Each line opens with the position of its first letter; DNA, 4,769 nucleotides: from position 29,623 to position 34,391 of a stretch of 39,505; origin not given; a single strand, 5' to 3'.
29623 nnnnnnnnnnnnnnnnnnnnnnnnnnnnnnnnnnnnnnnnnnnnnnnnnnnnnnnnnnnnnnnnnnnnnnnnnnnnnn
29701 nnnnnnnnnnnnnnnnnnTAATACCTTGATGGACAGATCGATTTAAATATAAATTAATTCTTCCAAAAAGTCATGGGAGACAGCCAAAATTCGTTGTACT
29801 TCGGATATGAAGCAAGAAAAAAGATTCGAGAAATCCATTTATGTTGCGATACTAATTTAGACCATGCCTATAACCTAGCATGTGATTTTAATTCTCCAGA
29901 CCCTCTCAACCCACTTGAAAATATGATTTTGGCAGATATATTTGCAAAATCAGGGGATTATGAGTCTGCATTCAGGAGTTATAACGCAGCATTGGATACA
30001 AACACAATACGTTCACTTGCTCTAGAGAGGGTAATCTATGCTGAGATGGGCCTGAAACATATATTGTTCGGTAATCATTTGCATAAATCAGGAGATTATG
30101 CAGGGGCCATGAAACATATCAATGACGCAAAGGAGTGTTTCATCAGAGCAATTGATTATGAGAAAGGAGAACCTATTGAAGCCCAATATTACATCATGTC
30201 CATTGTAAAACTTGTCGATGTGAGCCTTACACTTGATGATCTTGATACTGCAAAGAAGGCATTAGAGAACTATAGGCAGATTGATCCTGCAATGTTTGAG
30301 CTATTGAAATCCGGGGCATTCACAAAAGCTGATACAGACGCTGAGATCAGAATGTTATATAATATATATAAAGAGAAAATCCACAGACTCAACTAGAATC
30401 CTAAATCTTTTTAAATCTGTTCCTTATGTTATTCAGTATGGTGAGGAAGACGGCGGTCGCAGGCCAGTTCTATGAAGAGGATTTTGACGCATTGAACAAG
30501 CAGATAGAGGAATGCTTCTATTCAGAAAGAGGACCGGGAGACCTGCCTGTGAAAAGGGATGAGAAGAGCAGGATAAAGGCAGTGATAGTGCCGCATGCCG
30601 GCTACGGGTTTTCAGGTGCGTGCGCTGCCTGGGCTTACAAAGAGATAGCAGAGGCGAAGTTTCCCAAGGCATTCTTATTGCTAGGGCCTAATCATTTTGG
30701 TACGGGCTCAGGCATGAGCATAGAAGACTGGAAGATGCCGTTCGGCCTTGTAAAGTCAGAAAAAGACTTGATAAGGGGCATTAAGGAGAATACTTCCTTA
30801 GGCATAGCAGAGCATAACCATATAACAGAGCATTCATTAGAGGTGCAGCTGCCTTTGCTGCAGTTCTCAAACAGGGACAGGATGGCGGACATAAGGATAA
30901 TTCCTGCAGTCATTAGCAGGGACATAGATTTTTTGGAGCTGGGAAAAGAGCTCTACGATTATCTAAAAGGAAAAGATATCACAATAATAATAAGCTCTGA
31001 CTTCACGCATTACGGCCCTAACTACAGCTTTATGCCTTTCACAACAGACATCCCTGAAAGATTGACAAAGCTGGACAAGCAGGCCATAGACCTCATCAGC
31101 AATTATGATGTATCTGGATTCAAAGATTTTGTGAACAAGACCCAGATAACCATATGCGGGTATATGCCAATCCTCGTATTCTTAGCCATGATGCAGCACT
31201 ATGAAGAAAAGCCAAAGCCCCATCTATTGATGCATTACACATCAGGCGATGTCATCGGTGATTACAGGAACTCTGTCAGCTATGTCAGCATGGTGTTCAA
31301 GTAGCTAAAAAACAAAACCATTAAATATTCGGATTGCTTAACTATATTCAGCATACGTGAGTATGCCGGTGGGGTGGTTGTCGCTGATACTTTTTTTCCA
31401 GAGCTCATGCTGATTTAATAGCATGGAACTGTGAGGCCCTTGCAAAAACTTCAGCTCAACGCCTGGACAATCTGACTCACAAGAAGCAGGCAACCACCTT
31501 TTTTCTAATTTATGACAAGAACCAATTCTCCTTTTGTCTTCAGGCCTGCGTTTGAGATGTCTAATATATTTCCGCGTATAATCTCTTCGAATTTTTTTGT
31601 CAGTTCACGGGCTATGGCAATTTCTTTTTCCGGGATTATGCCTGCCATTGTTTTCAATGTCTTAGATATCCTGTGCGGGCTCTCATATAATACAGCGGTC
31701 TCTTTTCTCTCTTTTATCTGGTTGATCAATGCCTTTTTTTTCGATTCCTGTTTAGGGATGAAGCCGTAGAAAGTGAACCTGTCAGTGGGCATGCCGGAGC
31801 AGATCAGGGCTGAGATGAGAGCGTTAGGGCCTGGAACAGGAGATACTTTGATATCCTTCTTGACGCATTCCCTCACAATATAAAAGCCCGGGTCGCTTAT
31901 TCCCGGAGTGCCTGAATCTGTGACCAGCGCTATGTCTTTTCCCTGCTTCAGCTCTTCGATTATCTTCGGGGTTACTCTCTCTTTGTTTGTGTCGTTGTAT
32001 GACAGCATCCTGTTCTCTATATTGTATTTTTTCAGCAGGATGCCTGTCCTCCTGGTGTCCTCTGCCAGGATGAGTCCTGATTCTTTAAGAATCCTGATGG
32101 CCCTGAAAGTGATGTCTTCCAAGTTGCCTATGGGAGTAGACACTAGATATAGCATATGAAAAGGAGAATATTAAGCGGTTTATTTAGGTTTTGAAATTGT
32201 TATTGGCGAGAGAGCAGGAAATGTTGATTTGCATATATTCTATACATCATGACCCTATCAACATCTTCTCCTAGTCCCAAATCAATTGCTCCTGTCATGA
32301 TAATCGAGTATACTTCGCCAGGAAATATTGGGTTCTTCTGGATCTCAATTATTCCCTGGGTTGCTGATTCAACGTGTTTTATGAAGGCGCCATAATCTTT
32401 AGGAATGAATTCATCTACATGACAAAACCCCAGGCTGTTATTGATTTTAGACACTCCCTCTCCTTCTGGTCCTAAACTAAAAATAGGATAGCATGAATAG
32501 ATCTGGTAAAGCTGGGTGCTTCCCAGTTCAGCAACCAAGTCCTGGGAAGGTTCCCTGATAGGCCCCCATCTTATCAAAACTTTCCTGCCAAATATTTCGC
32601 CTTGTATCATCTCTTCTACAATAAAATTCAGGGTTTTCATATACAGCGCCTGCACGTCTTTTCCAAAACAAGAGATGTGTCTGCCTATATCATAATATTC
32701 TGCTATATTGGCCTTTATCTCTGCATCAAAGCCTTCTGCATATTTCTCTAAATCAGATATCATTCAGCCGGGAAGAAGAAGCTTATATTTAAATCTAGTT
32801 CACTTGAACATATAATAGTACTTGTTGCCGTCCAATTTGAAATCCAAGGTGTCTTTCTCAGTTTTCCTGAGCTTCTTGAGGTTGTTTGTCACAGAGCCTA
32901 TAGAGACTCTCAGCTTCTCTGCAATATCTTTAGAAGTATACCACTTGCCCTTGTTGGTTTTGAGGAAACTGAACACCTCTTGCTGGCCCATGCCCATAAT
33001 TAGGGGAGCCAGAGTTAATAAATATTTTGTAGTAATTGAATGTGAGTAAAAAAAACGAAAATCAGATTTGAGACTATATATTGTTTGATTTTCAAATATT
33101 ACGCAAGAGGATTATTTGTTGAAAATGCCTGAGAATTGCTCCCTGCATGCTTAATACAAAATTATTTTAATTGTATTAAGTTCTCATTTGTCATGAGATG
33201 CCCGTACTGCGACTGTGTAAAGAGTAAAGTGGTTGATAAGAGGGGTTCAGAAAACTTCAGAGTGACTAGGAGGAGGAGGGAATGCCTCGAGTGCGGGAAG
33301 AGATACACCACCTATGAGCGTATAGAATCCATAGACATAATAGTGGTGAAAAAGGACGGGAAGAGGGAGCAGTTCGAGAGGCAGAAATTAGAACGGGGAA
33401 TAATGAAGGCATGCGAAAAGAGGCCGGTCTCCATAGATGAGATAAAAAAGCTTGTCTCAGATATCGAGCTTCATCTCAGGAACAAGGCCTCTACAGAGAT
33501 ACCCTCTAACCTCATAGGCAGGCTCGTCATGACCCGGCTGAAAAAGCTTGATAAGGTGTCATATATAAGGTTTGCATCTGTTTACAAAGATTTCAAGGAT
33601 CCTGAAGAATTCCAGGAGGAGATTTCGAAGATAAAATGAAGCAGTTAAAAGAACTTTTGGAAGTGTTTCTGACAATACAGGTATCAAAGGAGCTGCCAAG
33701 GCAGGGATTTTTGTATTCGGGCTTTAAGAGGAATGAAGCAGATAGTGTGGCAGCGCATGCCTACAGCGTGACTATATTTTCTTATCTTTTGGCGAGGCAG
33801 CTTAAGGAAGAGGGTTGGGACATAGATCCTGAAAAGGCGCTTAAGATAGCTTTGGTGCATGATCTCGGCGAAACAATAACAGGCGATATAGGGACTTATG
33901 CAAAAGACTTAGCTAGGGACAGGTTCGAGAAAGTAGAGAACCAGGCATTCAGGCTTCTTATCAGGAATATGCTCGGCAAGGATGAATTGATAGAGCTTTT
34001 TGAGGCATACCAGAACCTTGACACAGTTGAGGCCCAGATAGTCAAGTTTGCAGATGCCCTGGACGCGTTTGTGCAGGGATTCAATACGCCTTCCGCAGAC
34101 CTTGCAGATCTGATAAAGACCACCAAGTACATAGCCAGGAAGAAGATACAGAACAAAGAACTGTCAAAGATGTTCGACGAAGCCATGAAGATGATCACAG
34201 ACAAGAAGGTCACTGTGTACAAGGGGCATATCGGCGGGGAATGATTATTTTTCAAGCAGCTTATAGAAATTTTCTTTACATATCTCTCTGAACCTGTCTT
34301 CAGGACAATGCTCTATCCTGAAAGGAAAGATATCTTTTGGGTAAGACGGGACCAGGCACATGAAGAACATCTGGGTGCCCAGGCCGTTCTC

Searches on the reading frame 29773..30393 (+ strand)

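Call 29: search_protein_families(library=pfam, proteins=[window:29773-30393:+], max_evalue=0.001)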
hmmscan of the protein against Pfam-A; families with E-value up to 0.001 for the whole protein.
window:29773-30393:+ (207 aa): 3 families
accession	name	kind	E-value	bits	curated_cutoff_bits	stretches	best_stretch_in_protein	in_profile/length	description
PF13181.12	TPR_8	-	2.4e-06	27.7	25.7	0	52-75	6-29/34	Tetratricopeptide repeat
PF07719.23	TPR_2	-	5.5e-06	26.6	27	0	53-75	7-29/34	Tetratricopeptide repeat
PF13428.12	TPR_14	-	1.2e-05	26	23.5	0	51-77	5-31/44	Tetratricopeptide repeat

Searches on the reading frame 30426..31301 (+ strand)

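Call 29: search_protein_families(library=pfam, proteins=[window:30426-31301:+], max_evalue=0.001)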
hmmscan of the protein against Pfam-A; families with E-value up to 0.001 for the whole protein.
window:30426-31301:+ (292 aa): 1 family
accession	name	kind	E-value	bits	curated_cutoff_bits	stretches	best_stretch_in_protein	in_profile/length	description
PF01875.22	Memo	-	2.5e-61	207.7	27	1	9-290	2-269/269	Memo-like protein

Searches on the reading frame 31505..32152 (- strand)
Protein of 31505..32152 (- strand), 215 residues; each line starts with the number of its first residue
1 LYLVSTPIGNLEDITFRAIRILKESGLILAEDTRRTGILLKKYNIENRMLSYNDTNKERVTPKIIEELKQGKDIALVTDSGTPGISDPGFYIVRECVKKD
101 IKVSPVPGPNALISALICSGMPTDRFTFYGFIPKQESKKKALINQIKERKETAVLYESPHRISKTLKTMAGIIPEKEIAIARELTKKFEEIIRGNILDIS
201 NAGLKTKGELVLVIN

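Call 29: search_protein_families(library=pfam, proteins=[window:31505-32152:-], max_evalue=0.001)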
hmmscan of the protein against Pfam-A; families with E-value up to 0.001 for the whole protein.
window:31505-32152:- (215 aa): 1 family
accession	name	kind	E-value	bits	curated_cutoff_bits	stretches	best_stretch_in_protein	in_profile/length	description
PF00590.25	TP_methylase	-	5.7e-35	121.6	27.8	1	1-196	2-208/212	Tetrapyrrole (Corrin/Porphyrin) Methylases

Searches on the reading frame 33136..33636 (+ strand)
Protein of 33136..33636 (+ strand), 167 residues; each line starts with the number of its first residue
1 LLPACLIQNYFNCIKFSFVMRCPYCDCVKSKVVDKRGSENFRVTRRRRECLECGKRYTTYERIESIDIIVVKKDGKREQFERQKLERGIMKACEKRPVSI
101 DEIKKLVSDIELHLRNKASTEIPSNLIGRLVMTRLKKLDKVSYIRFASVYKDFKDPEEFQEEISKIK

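Call 29: search_protein_families(library=pfam, proteins=[window:33136-33636:+], max_evalue=0.001)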
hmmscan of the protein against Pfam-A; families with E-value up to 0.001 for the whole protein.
window:33136-33636:+ (167 aa): 2 families
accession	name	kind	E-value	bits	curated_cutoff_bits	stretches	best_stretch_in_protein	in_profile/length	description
PF03477.21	ATP-cone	-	8.7e-23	81.1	25.8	1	69-155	2-87/88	ATP cone domain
PF22811.2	Zn_ribbon_NrdR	-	5.3e-15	55.5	27.2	1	20-61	1-42/42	Transcriptional repressor NrdR-like, N-terminal domain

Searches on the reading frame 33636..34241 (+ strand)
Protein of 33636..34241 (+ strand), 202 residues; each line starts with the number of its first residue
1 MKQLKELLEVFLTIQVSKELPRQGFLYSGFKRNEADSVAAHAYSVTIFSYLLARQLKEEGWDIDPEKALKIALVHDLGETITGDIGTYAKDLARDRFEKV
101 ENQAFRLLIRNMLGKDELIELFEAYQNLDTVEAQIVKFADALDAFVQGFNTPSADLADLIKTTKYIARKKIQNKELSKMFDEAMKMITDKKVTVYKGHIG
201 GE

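Call 29: search_protein_families(library=pfam, proteins=[window:33636-34241:+], max_evalue=0.001)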
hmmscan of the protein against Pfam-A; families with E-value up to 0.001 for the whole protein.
window:33636-34241:+ (202 aa): 3 families
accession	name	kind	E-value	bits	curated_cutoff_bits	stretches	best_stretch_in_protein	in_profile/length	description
PF13023.12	HD_3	-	5.7e-22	78.8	22.5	1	18-172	5-157/165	HD domain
PF12917.13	YfbR-like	-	1.7e-16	60.8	25.9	1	32-176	20-168/182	5'-deoxynucleotidase YfbR-like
PF01966.28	HD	-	4.8e-12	46.6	22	1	39-144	2-115/116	HD domain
